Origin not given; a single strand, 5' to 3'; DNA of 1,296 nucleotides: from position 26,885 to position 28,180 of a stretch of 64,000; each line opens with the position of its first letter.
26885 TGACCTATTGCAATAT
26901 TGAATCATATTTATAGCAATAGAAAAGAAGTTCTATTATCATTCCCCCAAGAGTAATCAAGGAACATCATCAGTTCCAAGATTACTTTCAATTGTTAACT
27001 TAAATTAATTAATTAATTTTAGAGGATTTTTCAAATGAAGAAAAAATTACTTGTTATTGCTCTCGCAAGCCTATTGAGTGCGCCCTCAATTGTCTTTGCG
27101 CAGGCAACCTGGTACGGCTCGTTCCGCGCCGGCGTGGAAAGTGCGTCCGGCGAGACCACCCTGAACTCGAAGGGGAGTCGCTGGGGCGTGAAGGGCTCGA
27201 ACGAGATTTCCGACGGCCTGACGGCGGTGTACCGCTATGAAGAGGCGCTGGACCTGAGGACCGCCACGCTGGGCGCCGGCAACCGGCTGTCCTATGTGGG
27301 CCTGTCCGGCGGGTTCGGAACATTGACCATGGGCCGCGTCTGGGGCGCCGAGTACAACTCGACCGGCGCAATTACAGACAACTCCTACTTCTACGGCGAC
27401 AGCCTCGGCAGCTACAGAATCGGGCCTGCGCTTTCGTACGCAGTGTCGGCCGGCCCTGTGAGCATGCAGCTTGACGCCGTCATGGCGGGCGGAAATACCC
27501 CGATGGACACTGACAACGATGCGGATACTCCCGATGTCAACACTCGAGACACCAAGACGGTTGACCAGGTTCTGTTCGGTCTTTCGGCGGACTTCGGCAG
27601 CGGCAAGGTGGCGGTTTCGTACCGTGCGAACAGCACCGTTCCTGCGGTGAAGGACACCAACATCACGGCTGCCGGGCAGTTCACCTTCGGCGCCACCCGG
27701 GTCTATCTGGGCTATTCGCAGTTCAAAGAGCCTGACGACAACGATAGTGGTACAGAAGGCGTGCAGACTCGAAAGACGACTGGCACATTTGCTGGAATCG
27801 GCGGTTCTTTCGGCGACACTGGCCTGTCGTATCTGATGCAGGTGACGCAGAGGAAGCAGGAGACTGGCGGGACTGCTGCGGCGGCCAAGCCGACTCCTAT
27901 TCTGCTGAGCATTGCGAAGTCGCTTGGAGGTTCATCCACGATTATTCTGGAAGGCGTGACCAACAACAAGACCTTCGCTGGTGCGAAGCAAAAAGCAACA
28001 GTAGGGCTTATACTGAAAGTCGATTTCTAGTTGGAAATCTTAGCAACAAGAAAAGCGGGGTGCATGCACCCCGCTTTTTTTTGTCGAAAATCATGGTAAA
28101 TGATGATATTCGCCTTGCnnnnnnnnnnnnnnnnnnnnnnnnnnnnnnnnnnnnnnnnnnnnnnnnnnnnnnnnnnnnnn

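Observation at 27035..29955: Two porin genes form a roughly 1.2 kb-arm inverted repeat with swapped-out loop cassettes; one copy lacks a proper signal peptide (expression locus plus silent cassette?)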

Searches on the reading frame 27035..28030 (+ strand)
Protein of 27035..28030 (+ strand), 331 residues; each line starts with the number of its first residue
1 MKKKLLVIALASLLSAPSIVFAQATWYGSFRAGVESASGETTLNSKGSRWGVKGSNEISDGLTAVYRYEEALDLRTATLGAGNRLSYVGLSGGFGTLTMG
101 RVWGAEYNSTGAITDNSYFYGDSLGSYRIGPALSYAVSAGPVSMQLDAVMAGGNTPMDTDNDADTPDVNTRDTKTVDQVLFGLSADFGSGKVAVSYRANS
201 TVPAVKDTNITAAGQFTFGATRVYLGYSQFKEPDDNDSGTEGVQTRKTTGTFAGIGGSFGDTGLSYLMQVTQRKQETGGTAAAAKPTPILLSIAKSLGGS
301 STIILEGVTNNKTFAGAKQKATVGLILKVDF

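Call 6: search_protein_families(library=pfam, proteins=[window:27035-28030:+], max_evalue=0.1)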
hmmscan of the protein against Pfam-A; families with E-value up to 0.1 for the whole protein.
window:27035-28030:+ (331 aa): 2 families
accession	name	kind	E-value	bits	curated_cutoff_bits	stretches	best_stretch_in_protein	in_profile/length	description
PF13609.12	Porin_4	-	1.9e-20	74.3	27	1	9-273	1-273/310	Gram-negative porin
PF00267.27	Porin_1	-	5.5e-13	49.5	23.7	1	42-124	25-111/337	Gram-negative porin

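Call 14: find_homologous_proteins(query=window:27035-28030:+)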
Query window:27035-28030:+ (331 aa): 332 proteins with E <= 0.001 among 8000 candidates; the best 120 are listed.
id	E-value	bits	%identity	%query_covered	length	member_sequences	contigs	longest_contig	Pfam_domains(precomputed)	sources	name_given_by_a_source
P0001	3.2e-192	656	97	96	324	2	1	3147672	PF00267.28,PF13609.13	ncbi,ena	-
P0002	2.3e-182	623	91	96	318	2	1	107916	PF00267.28,PF13609.13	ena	-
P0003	5.2e-178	609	86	100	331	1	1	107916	PF00267.28,PF13609.13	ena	-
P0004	1.1e-167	575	84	96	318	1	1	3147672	PF00267.28,PF13609.13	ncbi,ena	-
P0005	2.9e-158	544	78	96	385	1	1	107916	PF00267.28,PF13609.13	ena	-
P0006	3.8e-154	531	78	96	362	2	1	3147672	PF00267.28,PF13609.13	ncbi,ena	-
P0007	4.1e-154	531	79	96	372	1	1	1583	PF00267.28,PF13609.13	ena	-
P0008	8.1e-149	513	76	98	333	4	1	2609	PF00267.28,PF13609.13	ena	-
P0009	1.6e-147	509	77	94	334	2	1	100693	PF00267.28,PF13609.13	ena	-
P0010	3.2e-146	505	84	85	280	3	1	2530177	PF00267.28,PF13609.13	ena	-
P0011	4.1e-135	468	68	94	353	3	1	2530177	PF00267.28,PF13609.13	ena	-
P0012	5.6e-135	468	65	100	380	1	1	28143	PF00267.28,PF13609.13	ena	-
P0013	9.9e-116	405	57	96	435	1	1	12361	PF00267.28,PF13609.13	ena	-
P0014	3.0e-105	370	59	95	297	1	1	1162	PF00267.28,PF13609.13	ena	-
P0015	7.6e-103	362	59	96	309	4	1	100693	PF00267.28,PF13609.13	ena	-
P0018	6.2e-100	353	58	92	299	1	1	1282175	PF00267.28,PF13609.13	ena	-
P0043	6.6e-62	228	44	100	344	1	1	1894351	PF00267.28,PF13609.13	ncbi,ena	-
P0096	1.8e-50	190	48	55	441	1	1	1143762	PF00267.28,PF13609.13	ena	-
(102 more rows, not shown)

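Call 16: find_encoding_contigs(protein=P0001, flank=10000, max_places=4)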
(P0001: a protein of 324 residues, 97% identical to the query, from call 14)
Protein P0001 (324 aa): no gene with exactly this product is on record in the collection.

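Call 18: find_encoding_contigs(protein=P0006, flank=10000, max_places=4)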
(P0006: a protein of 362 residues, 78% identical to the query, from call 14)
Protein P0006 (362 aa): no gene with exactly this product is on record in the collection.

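Call 19: find_encoding_contigs(protein=P0004, flank=10000, max_places=4)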
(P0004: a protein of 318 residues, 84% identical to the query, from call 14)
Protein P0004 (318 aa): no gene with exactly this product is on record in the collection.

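Call 21: find_encoding_contigs(protein=P0003, flank=10000, max_places=4)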
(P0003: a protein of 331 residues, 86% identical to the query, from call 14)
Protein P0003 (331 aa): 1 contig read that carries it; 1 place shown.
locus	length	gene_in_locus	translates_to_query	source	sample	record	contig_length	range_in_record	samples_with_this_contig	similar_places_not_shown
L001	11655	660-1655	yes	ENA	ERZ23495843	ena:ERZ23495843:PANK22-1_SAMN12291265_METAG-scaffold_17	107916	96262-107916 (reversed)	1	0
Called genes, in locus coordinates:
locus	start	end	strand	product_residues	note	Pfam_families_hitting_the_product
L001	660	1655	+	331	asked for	PF13609:Porin_4, PF00267:Porin_1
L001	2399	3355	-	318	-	PF13609:Porin_4, PF00267:Porin_1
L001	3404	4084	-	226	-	PF08241:Methyltransf_11 (weak), PF13847:Methyltransf_31 (weak)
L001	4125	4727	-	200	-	PF01121:CoaE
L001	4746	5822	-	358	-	PF02540:NAD_synthase (weak), PF02568:ThiI, PF03054:tRNA_Me_trans, PF20259:tRNA_Me_trans_M, PF20258:tRNA_Me_trans_C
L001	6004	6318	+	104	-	PF02617:ClpS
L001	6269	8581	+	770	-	PF02861:Clp_N, PF00004:AAA, PF17871:AAA_lid_9, PF07724:AAA_2, PF13401:AAA_22 (weak), PF00004:AAA, PF07728:AAA_5, PF10431:ClpB_D2-small, +9 more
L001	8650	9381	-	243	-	PF11306:DUF3108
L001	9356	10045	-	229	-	PF00551:Formyl_trans_N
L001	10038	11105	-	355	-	PF00586:AIRS, PF02769:AIRS_C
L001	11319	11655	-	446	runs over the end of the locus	PF13175:AAA_15, PF13304:AAA_21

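Call 22: find_encoding_contigs(protein=P0012, flank=10000, max_places=4)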
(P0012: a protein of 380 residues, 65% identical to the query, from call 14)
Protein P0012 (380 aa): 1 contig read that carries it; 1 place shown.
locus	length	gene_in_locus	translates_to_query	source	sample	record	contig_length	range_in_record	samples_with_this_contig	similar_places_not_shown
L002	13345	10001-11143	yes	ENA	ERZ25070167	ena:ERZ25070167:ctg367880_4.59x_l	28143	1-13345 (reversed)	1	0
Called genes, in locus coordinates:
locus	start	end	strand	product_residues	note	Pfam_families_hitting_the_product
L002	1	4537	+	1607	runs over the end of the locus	PF21075:GDH_ACT1, PF21073:GDH_HM1, PF21076:GDH_ACT2, PF21079:GDH_HM2, PF21077:GDH_ACT3, PF21078:GDH_HM3, PF05088:Bac_GDH_CD, PF21074:GDH_C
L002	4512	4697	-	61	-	-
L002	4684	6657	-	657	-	PF00528:BPD_transp_1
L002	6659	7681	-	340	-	PF00005:ABC_tran, PF13304:AAA_21 (faint)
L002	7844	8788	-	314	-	PF04069:OpuAC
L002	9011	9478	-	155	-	PF01047:MarR (weak), PF13404:HTH_AsnC-type, PF13412:HTH_24, PF01037:AsnC_trans_reg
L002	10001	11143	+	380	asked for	PF13609:Porin_4, PF00267:Porin_1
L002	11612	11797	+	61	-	-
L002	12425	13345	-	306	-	?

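Call 23: find_encoding_contigs(protein=P0005, flank=10000, max_places=4)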
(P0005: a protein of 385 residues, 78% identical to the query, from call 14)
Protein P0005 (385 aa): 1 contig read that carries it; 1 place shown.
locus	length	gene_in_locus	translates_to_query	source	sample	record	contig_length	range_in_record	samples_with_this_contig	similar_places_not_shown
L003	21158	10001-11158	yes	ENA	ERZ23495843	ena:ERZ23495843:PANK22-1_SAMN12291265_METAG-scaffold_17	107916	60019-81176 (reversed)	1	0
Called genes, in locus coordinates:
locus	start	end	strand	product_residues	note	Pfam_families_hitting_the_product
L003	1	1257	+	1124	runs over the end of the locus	PF02384:N6_Mtase, PF07669:Eco57I (weak), PF18135:Type_ISP_C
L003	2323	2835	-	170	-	-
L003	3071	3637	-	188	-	PF04343:DUF488, PF22751:DUF488-N3a (faint)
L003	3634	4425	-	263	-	PF02548:Pantoate_transf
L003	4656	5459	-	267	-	PF05721:PhyH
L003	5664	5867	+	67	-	-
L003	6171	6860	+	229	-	PF06468:Spond_N (weak)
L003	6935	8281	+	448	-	PF00202:Aminotran_3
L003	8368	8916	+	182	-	PF00156:Pribosyltran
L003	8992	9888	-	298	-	PF13609:Porin_4, PF00267:Porin_1 (weak)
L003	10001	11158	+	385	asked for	PF13609:Porin_4, PF00267:Porin_1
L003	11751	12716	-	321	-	PF00267:Porin_1, PF13609:Porin_4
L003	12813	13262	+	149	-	PF01909:NTP_transf_2, PF18765:Polbeta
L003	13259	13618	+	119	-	PF01934:HepT-like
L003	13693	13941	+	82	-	PF01176:eIF-1a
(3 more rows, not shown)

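Call 25: find_related_loci(query=window:27035-28030:+, collection=genome_contigs, flank=10000)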
Query window:27035-28030:+ (331 aa) in genome_contigs; peptide patterns used: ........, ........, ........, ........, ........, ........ (x = any residue, [..] = any of these).
53 stretches matched a pattern; 4 encode a relative of the query (tblastn E <= 1e-3); 3 distinct loci.
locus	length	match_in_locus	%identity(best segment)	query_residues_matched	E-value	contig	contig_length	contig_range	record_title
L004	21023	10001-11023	76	14-331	3e-164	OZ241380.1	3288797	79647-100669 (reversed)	MAG: Arenicellales bacterium isolate 48bea495-cb59-4622-83a6-b71c21f957df genome assembly, chromosome: 1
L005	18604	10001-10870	60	8-331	3e-114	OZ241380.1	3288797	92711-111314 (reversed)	MAG: Arenicellales bacterium isolate 48bea495-cb59-4622-83a6-b71c21f957df genome assembly, chromosome: 1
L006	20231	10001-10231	35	139-216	1e-4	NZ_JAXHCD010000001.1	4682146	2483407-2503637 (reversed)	Jannaschia sp. R86511 contig_1, whole genome shotgun sequence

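Call 29: list_cluster_members(proteins=[window:27035-28030:+, P0001, P0004, P0006])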
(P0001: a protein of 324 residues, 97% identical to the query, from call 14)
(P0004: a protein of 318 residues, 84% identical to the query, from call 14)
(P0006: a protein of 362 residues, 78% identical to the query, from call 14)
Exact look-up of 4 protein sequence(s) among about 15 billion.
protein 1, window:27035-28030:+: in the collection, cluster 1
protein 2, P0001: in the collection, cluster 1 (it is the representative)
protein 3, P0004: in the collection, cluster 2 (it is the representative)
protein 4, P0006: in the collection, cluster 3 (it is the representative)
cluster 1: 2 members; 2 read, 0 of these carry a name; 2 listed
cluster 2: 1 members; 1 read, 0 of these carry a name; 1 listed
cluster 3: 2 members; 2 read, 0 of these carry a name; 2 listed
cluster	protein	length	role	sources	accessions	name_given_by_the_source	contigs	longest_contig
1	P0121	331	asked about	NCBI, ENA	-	-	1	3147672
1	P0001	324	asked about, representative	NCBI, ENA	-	-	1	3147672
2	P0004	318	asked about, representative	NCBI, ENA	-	-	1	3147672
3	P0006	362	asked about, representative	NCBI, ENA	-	-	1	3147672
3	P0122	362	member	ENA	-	-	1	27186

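Call 30: find_encoding_contigs(protein=P0122, flank=10000, max_places=4)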
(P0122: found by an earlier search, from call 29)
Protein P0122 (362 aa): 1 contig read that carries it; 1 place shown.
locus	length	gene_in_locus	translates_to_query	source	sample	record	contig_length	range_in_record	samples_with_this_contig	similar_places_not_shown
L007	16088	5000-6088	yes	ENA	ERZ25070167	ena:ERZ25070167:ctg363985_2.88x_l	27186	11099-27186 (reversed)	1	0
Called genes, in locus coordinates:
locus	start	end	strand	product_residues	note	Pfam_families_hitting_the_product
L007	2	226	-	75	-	?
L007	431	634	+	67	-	-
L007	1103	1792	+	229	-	PF06468:Spond_N (weak)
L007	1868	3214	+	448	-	PF00202:Aminotran_3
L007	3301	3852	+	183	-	PF00156:Pribosyltran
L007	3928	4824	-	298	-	PF13609:Porin_4, PF00267:Porin_1 (weak)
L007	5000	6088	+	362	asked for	PF13609:Porin_4, PF00267:Porin_1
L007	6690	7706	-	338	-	PF13609:Porin_4, PF00267:Porin_1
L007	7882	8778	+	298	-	PF13609:Porin_4, PF00267:Porin_1 (weak)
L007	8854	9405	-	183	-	PF00156:Pribosyltran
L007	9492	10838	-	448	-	PF00202:Aminotran_3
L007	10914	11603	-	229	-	PF06468:Spond_N (weak)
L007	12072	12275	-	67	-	-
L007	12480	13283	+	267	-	PF05721:PhyH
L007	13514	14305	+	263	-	PF02548:Pantoate_transf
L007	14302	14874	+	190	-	PF04343:DUF488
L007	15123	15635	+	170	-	-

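Call 31: find_encoding_contigs(protein=P0007, flank=10000, max_places=4)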
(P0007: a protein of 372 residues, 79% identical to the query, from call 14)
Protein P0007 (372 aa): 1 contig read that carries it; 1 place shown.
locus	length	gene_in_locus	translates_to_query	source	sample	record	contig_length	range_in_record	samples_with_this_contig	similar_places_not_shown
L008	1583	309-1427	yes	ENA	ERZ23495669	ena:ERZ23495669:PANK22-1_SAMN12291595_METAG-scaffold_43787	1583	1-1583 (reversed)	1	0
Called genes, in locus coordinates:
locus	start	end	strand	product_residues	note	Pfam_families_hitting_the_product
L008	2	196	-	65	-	?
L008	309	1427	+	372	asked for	PF13609:Porin_4, PF00267:Porin_1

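Call 35: search_protein_families(library=pfam, proteins=[L005:426-1841:-, L005:1874-2494:-, L005:2530-3780:-, L005:4834-5976:-, L005:6106-6459:-, L005:6456-7061:-, L004:12228-13655:-, L004:13697-14371:-, L004:14609-16156:-, L004:8173-9720:-], max_evalue=0.001)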
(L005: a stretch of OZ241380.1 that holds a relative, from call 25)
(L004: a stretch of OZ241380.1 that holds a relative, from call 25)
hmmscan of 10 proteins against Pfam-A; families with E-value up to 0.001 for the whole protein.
L005:426-1841:- (471 aa): 4 families
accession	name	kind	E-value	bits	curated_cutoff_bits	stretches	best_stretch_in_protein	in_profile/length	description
PF00929.31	RNase_T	-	6.4e-36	124.8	24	1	282-439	1-164/164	Exonuclease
PF01612.26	DNA_pol_A_exo1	-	3.2e-06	27.5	23.6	1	272-418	13-127/173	3'-5' exonuclease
PF16473.11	Rv2179c-like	-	3.9e-06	27.1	27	1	282-439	3-173/177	3'-5' exoribonuclease Rv2179c-like domain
PF13188.13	PAS_8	-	0.00014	22.1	21.8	1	150-204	2-55/65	PAS domain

L005:1874-2494:- (206 aa): 0 families

L005:2530-3780:- (416 aa): 1 family
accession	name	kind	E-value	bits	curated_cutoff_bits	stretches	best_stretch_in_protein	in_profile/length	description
PF13458.12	Peripla_BP_6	-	2.1e-06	28.1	31.7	1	32-347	2-291/343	Periplasmic binding protein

L005:4834-5976:- (380 aa): 2 families
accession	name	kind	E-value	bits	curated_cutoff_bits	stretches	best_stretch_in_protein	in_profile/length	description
PF13635.12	DUF4143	-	8.1e-26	91.1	28.1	1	182-329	2-159/160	Domain of unknown function (DUF4143)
PF13173.12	AAA_14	-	2.1e-22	80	27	1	20-138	2-128/129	AAA domain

L005:6106-6459:- (117 aa): 1 family
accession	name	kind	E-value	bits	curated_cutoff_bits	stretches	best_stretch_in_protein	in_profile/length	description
PF01934.22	HepT-like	-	4.2e-21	75.3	23.5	1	13-108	1-119/120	Ribonuclease HepT-like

L005:6456-7061:- (201 aa): 4 families
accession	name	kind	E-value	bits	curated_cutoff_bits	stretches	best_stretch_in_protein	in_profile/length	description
PF01909.29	NTP_transf_2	-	1.4e-11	45.1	21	1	115-198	3-91/93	Nucleotidyltransferase domain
PF18765.7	Polbeta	-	6.3e-10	39.5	26.9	1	121-200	8-87/93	Polymerase beta, Nucleotidyltransferase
PF22600.2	MTPAP-like_central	-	8e-05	23.2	27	1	88-155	4-69/139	Poly(A) RNA polymerase, mitochondrial-like, central palm domain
PF03693.20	ParD_antitoxin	-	0.00016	22.5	21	1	52-93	4-45/81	Bacterial antitoxin of ParD toxin-antitoxin type II system and RHH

L004:12228-13655:- (475 aa): 3 families
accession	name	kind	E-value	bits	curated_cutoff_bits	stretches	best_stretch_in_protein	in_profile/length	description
PF02518.31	HATPase_c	-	1.2e-19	71.2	26.4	1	364-469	2-108/111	Histidine kinase-, DNA gyrase B-, and HSP90-like ATPase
PF00672.30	HAMP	-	1.7e-08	35.1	25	1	190-242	1-52/53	HAMP domain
PF00512.31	HisKA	-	3.5e-06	27.4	26.9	1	253-316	7-65/66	His Kinase A (phospho-acceptor) domain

L004:13697-14371:- (224 aa): 2 families
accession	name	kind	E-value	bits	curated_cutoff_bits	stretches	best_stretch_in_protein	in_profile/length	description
PF00486.34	Trans_reg_C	-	2.7e-26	91.9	26.2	1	146-221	1-77/77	Transcriptional regulatory protein, C terminal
PF00072.30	Response_reg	-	1.5e-25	90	30.2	1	3-112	1-110/111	Response regulator receiver domain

L004:14609-16156:- (515 aa): 6 families
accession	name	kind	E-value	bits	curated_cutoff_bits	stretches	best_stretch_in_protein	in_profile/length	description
PF13365.12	Trypsin_2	-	1.5e-34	120.2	27.6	1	135-269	1-144/144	Trypsin-like peptidase domain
PF13180.12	PDZ_2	-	1.8e-25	89.5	27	2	308-398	1-79/80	PDZ domain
PF00595.29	PDZ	-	3.4e-21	75.8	23.2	2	303-386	5-80/81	PDZ domain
PF17820.7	PDZ_6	-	7.4e-19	67.7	27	2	335-388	2-54/54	PDZ domain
PF00089.32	Trypsin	-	1.2e-16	61.6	20.6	1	136-285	28-211/220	Trypsin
PF14685.13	PDZ_Tricorn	-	2e-05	24.9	25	0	428-512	6-88/88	Tricorn protease PDZ domain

L004:8173-9720:- (515 aa): 2 families
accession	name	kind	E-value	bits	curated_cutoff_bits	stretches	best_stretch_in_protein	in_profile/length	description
PF11794.13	HpaB_N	-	4.9e-77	259.6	35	1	7-268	3-270/270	4-hydroxyphenylacetate 3-hydroxylase N terminal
PF03241.18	HpaB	-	5.7e-49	166.4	25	1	277-475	3-201/202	4-hydroxyphenylacetate 3-hydroxylase C terminal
